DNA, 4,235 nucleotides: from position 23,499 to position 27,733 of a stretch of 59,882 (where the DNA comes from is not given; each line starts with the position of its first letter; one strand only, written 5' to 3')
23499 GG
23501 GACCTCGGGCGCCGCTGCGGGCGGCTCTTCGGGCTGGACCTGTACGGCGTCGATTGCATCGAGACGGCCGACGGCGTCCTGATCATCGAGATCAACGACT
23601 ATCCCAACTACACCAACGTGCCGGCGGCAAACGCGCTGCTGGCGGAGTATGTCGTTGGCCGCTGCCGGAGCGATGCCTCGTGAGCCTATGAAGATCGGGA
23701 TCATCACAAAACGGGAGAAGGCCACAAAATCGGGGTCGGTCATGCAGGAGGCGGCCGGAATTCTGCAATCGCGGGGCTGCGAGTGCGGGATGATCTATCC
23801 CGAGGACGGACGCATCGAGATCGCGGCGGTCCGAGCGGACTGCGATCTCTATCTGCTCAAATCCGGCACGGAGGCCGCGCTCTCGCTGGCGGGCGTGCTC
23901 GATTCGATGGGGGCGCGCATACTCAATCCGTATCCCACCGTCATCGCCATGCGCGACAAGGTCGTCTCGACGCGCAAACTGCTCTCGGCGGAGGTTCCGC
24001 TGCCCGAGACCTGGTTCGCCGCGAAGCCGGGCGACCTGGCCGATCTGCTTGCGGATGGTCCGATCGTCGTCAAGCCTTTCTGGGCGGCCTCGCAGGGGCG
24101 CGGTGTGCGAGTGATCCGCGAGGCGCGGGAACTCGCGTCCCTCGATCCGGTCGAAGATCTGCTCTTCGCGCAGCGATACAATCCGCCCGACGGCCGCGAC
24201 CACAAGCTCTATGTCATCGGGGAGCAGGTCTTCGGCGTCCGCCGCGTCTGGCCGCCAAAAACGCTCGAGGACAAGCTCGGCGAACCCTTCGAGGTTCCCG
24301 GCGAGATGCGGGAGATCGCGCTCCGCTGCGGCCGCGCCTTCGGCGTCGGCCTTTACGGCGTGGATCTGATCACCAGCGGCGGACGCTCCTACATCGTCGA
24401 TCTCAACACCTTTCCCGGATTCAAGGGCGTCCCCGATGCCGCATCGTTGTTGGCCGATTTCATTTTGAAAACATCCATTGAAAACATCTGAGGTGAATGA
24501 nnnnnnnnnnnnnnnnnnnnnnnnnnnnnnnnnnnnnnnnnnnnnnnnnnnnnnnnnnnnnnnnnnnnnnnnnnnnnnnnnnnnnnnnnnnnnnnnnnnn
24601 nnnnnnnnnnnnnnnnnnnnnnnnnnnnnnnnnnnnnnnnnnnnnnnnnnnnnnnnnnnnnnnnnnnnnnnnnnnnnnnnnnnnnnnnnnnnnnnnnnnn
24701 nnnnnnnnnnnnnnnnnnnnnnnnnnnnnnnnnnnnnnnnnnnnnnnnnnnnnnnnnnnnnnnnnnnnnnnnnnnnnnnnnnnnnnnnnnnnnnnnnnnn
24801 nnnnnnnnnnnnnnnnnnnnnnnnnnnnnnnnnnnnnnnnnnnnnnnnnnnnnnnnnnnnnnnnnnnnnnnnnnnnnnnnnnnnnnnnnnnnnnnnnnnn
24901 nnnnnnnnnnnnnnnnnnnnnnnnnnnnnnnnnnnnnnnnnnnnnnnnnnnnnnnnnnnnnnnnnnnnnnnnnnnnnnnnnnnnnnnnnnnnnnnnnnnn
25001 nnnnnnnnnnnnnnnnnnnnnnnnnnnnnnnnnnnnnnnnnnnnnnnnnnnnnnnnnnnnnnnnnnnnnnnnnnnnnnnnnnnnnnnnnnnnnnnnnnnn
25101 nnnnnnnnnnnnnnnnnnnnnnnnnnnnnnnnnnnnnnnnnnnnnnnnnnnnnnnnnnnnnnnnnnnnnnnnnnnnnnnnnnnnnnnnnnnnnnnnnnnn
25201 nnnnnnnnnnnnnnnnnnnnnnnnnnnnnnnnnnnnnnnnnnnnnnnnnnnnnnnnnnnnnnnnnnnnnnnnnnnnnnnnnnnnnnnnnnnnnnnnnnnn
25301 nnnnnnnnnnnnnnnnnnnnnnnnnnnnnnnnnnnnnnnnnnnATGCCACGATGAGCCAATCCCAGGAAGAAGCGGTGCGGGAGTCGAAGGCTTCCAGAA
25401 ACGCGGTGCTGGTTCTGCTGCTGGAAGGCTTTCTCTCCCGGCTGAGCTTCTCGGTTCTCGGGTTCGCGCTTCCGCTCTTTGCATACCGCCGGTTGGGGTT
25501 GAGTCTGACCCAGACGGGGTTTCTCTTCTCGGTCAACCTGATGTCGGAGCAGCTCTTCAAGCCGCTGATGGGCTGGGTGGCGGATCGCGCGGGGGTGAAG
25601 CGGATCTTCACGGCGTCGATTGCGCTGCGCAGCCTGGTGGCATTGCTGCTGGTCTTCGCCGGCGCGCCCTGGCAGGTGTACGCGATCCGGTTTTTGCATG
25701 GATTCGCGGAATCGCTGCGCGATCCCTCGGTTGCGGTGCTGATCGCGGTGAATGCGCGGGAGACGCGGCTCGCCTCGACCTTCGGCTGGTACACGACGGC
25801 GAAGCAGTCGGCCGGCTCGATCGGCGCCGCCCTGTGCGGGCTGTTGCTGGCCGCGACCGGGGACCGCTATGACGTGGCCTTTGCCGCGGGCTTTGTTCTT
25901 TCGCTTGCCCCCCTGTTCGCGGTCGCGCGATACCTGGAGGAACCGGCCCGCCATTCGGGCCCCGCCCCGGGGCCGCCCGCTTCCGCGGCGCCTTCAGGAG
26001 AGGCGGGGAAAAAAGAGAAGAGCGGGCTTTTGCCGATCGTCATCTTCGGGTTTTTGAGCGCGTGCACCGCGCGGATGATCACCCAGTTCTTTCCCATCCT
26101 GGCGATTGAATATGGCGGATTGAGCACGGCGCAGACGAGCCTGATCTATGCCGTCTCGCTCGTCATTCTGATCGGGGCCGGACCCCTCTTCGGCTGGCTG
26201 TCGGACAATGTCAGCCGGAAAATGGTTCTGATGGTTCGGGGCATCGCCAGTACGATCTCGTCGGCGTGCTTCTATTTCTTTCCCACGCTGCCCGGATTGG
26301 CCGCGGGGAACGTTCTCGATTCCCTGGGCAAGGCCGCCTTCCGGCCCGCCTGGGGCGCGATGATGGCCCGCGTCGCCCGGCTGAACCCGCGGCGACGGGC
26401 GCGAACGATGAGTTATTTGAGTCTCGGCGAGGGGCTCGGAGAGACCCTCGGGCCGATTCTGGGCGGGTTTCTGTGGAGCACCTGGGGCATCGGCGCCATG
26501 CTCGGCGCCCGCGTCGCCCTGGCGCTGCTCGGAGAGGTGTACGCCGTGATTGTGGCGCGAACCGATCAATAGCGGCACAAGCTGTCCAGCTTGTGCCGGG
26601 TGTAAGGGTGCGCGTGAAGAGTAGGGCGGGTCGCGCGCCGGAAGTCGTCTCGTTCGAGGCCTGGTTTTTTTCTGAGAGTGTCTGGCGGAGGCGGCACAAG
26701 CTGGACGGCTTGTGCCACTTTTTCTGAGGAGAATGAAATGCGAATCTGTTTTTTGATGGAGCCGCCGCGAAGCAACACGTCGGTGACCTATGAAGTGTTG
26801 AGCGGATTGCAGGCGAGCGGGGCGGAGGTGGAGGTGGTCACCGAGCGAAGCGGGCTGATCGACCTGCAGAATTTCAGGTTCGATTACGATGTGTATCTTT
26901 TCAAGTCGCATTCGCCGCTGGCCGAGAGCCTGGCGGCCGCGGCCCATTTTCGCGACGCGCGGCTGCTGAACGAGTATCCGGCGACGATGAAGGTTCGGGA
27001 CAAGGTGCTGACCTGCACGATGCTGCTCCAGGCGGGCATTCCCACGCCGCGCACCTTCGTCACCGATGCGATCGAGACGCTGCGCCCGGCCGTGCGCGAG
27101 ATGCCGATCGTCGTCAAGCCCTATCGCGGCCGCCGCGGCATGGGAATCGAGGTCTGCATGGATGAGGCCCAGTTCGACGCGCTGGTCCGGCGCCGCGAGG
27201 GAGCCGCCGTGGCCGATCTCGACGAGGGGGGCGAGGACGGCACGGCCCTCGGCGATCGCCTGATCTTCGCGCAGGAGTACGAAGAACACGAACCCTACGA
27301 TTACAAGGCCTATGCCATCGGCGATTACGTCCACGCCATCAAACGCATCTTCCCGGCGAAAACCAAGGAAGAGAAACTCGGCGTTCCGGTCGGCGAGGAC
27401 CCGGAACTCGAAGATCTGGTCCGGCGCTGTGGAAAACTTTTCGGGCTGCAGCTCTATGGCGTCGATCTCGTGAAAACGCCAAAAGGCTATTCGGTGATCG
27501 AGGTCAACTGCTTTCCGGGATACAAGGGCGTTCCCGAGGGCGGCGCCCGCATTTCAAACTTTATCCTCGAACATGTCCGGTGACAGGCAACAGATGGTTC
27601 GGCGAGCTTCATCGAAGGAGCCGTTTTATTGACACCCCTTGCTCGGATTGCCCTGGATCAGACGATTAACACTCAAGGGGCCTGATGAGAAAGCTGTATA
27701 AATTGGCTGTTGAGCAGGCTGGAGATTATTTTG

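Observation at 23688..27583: Three tandem ATP-grasp paralogues carry ITPK1-family signatures, which are rare in bacteria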

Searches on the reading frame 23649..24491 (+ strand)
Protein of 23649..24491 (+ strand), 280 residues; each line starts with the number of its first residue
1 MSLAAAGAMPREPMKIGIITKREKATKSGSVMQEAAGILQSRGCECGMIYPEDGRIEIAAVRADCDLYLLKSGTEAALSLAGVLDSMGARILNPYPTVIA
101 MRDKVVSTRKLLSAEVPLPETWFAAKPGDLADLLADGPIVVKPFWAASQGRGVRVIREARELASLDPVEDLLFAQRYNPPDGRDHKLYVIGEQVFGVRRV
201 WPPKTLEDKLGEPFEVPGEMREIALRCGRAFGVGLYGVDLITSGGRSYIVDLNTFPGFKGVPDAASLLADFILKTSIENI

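Call 3: search_protein_families(library=pfam, proteins=[window:23649-24491:+], max_evalue=0.01)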
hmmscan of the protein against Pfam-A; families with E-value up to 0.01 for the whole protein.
window:23649-24491:+ (280 aa): 3 families
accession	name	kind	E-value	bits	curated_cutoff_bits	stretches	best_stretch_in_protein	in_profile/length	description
PF08443.16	RimK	-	2.6e-11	43.9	21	1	102-261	2-172/188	RimK-like ATP-grasp domain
PF05770.16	Ins134_P3_kin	-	8.6e-09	35.7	23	1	208-273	130-200/201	Inositol 1,3,4-trisphosphate 5/6-kinase ATP-grasp domain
PF02655.19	ATP-grasp_3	-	0.0004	21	23.2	0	219-253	118-154/160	ATP-grasp domain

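Call 4: search_protein_families(library=ncbifam, proteins=[window:23649-24491:+], max_evalue=0.01)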
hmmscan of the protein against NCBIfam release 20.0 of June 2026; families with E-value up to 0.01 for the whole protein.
window:23649-24491:+ (280 aa): 11 families
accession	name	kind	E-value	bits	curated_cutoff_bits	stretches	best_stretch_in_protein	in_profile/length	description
TIGR02144.1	LysX_arch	equivalog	5.6e-18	65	275.6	1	62-264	45-262/281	lysine biosynthesis protein LysX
TIGR00768.1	rimK_fam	subfamily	6.4e-18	65.1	143.4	1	15-261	1-260/276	RimK family alpha-L-glutamate ligase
NF040720.1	MptN_Meth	equivalog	1.4e-12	47.3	350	1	84-266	82-279/291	tetrahydromethanopterin:alpha-L-glutamate ligase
TIGR04356.1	grasp_GAK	hypoth_equivalog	2.5e-09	36.6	300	1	78-273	74-284/287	GAK system ATP-grasp enzyme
NF007764.0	PRK10446.1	equivalog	1.6e-08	34.2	331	1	85-266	81-275/300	30S ribosomal protein S6--L-glutamate ligase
TIGR04443.1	F420_CofF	equivalog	4.6e-08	32.4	300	1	83-262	72-264/283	coenzyme gamma-F420-2:alpha-L-glutamate ligase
NF010623.0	PRK14016.1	subfamily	0.00025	19.3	877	1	102-203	213-318/871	cyanophycin synthetase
NF004680.0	PRK06019.1-6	equivalog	0.00027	19.8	327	1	93-165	105-180/405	5-(carboxyamino)imidazole ribonucleotide synthase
NF002563.0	PRK02186.1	subfamily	0.00086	17.6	625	1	99-163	103-168/890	argininosuccinate lyase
NF038074.1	fam_STM4014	hypoth_equivalog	0.0063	15.9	175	0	83-125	96-138/349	STM4014 family protein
TIGR02068.2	cya_phycin_syn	equivalog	0.0074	14.3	850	0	102-204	212-318/862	cyanophycin synthetase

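Call 88: predict_structure(alignment_id=A6)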
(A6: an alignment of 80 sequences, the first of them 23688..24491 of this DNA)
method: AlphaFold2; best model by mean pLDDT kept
length: 267 residues; sequences in the alignment: 80
mean_pLDDT: 95.3   pTM: 0.91
mean pLDDT of the five models: 95.3, 95.2, 95.1, 94.7, 94.0
residues with pLDDT >= 90: 240; 70-90: 24; 50-70: 3; < 50: 0
segments of 3 or more residues with pLDDT < 50: none
pLDDT, mean of each block of 10 residues (from residue 1): 96 84 98 97 97 97 97 98 97 98 98 96 97 84 97 85 97 98 94 92 98 98 98 98 96 98 88
secondary structure, 60 per line:
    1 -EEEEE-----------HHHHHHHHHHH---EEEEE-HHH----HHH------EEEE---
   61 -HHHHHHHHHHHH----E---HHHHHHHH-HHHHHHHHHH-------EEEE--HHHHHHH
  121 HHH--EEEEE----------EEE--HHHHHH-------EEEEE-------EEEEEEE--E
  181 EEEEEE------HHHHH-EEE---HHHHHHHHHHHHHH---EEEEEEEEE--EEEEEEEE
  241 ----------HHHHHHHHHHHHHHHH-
elements in order: E2-6 H18-28 E32-36 E54-57 H62-73 H82-89 H91-100 E108-111 H114-123 E126-130 E141-143 H146-151 E159-163 E171-177 E180-186 H193-197 E199-201 H205-218 E222-230 E233-240 H251-266

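Call 90: fold_search(model_id=the predicted structure, library=pdb)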
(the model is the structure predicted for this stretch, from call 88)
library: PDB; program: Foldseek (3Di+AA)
matches with E <= 10: 1527; with E <= 0.001: 558
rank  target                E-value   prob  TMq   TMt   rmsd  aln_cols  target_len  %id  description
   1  5k2m_A                1.2e-19  1.00  0.81  0.79   3.4       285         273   21  Bifunctional LysX/ArgX from Thermococcus kodakarensis with LysW-gamma-AAA (released 2016-09-07)
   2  3vpb_A                3.0e-19  1.00  0.81  0.77   3.6       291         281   19  ArgX from Sulfolobus tokodaii complexed with LysW/Glu/ADP/Mg/Zn/Sulfate (released 2013-02-27)
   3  3vpd_A                5.8e-19  1.00  0.83  0.79   2.8       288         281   21  LysX from Thermus thermophilus complexed with AMP-PNP (released 2013-02-27)
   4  3vpd_B                6.2e-19  1.00  0.81  0.81   2.7       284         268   20  LysX from Thermus thermophilus complexed with AMP-PNP (released 2013-02-27)
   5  3vpc_C                8.3e-19  1.00  0.82  0.80   3.8       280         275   19  ArgX from Sulfolobus tokodaii complexed with ADP (released 2013-02-27)
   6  3vpb_B                8.9e-19  1.00  0.81  0.77   3.6       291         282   19  ArgX from Sulfolobus tokodaii complexed with LysW/Glu/ADP/Mg/Zn/Sulfate (released 2013-02-27)
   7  5k2m_H                1.3e-18  1.00  0.81  0.79   3.3       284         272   22  Bifunctional LysX/ArgX from Thermococcus kodakarensis with LysW-gamma-AAA (released 2016-09-07)
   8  1uc9_B                2.3e-18  1.00  0.76  0.80   3.3       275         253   18  Crystal structure of a lysine biosynthesis enzyme, Lysx, from thermus thermophilus HB8 (released 2003-09-23)
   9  1uc9_A                2.3e-18  1.00  0.76  0.79   3.4       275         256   18  Crystal structure of a lysine biosynthesis enzyme, Lysx, from thermus thermophilus HB8 (released 2003-09-23)
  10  5k2m_D                5.7e-18  1.00  0.82  0.81   3.1       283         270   22  Bifunctional LysX/ArgX from Thermococcus kodakarensis with LysW-gamma-AAA (released 2016-09-07)
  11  5zct_A                2.5e-17  1.00  0.75  0.70   4.4       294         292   21  The crystal structure of the poly-alpha-L-glutamate peptides synthetase RimK at 2.05 angstrom resolution. (released 2018-07-25)
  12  7qys_E                3.4e-17  1.00  0.80  0.74   3.9       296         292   24  Crystal structure of RimK from Pseudomonas syringae DC3000 (released 2022-10-05)
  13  7tn7                  3.9e-17  1.00  0.71  0.71   4.8       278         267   20  Crystal structure of Zea mays Inositol-tetrakisphosphate Kinase 1 mutant (ZmITPK1 residues 18-218-Gly-Ser-Gly-Ser-Gly-24 (released 2022-06-15)
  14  7tn6                  4.9e-17  1.00  0.72  0.72   4.3       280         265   20  Crystal structure of Zea mays Inositol-tetrakisphosphate Kinase 1 mutant (ZmITPK1-H192A) (released 2022-06-15)
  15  1uc8_B                5.2e-17  1.00  0.76  0.81   3.1       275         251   18  Crystal structure of a lysine biosynthesis enzyme, Lysx, from thermus thermophilus HB8 (released 2003-09-23)
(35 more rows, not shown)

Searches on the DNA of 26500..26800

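Call 68: search_rna_families(source=window, start=26500, end=26800, threshold=evalue, max_evalue=1)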
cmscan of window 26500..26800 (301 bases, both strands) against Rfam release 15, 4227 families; matches with E-value up to 1: 0.
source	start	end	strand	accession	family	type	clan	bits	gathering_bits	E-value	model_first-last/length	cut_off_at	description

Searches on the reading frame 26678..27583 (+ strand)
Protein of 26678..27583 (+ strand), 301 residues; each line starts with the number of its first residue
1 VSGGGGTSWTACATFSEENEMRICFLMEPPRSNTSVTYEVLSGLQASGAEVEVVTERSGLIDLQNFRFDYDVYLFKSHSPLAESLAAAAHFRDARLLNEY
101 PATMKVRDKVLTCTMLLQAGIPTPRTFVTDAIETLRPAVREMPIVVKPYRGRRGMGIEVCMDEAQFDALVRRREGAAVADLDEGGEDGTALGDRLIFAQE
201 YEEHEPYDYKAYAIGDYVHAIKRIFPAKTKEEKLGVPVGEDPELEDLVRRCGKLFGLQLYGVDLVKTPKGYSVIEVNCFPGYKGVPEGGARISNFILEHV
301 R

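Call 3: search_protein_families(library=pfam, proteins=[window:26678-27583:+], max_evalue=0.01)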
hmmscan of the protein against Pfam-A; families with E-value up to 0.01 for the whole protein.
window:26678-27583:+ (301 aa): 4 families
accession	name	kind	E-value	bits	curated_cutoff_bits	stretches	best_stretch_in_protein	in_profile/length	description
PF14397.11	ATPgrasp_ST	-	4e-12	46.4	31.4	1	95-193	8-117/278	Sugar-transfer associated ATP-grasp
PF08443.16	RimK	-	3.9e-11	43.3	21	1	107-285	2-172/188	RimK-like ATP-grasp domain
PF05770.16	Ins134_P3_kin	-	5.3e-09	36.3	23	1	241-297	141-200/201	Inositol 1,3,4-trisphosphate 5/6-kinase ATP-grasp domain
PF02655.19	ATP-grasp_3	-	6.4e-06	26.8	23.2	0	107-167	2-57/160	ATP-grasp domain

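Call 4: search_protein_families(library=ncbifam, proteins=[window:26678-27583:+], max_evalue=0.01)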
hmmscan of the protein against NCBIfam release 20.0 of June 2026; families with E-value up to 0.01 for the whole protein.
window:26678-27583:+ (301 aa): 18 families
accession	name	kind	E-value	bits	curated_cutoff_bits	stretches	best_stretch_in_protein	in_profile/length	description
TIGR00768.1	rimK_fam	subfamily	3.1e-20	72.7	143.4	1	39-285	15-260/276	RimK family alpha-L-glutamate ligase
TIGR02144.1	LysX_arch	equivalog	2.5e-18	66.2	275.6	1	46-300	21-275/281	lysine biosynthesis protein LysX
NF040720.1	MptN_Meth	equivalog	2.3e-16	59.7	350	1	96-299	89-289/291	tetrahydromethanopterin:alpha-L-glutamate ligase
TIGR04356.1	grasp_GAK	hypoth_equivalog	6.5e-12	45.1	300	2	239-288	221-270/287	GAK system ATP-grasp enzyme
TIGR02068.2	cya_phycin_syn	equivalog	1.4e-07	29.9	850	1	107-163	212-270/862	cyanophycin synthetase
NF010623.0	PRK14016.1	subfamily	1.1e-06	27.1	877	1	107-162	213-270/871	cyanophycin synthetase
NF007764.0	PRK10446.1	equivalog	1.9e-06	27.4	331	1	96-287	87-272/300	30S ribosomal protein S6--L-glutamate ligase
NF009404.0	PRK12767.1-3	equivalog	2.6e-06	26.5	316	1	105-297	108-303/344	carbamoyl phosphate synthase-like protein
TIGR04443.1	F420_CofF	equivalog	3.7e-06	26.2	300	1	241-294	219-272/283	coenzyme gamma-F420-2:alpha-L-glutamate ligase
NF009405.0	PRK12767.1-4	equivalog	7.1e-06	25.2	390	1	102-175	106-178/320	carbamoyl phosphate synthase-like protein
NF009402.0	PRK12767.1-1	equivalog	8.5e-06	24.8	218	1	106-170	113-177/329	carbamoyl phosphate synthase-like protein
NF038074.1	fam_STM4014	hypoth_equivalog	1.8e-05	24.3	175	1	27-151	51-165/349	STM4014 family protein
NF002378.0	PRK01372.1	subfamily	0.00023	20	243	1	108-281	100-272/305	D-alanine--D-alanine ligase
TIGR03103.1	trio_acet_GNAT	equivalog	0.00042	19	569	1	105-164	294-354/547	N-acetylglutaminylglutamine synthetase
NF002563.0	PRK02186.1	subfamily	0.00044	18.6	625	1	102-177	101-178/890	argininosuccinate lyase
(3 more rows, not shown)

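Call 19: search_solved_structures(query=window:26738-27583:+, max_evalue=0.01, show_alignments=0)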
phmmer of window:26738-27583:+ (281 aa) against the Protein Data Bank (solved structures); distinct sequences matched with E-value up to 0.01: 21.
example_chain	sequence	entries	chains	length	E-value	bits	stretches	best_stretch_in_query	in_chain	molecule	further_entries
7qys_A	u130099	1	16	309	2e-09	40.5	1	77-279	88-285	Probable alpha-L-glutamate ligase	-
7qyr_A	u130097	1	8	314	4.9e-09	39.2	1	77-279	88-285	Probable alpha-L-glutamate ligase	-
5zct_A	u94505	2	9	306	2.1e-07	33.8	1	76-267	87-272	Ribosomal protein S6--L-glutamate ligase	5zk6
4iwx_A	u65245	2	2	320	2.4e-07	33.6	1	76-267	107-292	Ribosomal protein S6 modification protein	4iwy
3vpb_A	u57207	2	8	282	6.1e-06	29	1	71-266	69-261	Putative acetylornithine deacetylase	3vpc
3vpd_A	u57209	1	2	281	1.6e-05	27.7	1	78-264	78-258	Ribosomal protein S6 modification protein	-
8oxe_A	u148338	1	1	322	0.00011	25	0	175-215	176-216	Inositol-tetrakisphosphate 1-kinase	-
7lg5_A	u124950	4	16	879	0.00034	23.3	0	88-141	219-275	Cyanophycin synthase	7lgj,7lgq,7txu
7txv_A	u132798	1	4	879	0.00036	23.2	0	88-141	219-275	Cyanophycin synthase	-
2odt_X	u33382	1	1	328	0.0004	23.1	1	221-275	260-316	Inositol-tetrakisphosphate 1-kinase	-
13lz_A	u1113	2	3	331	0.0004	23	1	221-275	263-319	Inositol-tetrakisphosphate 1-kinase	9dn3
2q7d_A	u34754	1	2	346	0.00044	22.9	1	221-275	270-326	Inositol-tetrakisphosphate 1-kinase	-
2qb5_A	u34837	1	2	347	0.00044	22.9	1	221-275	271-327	Inositol-tetrakisphosphate 1-kinase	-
5k2m_A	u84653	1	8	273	0.00073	22.2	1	117-266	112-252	RimK-related lysine biosynthesis protein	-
1uc8_A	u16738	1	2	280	0.0015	21.2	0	77-134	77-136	lysine biosynthesis enzyme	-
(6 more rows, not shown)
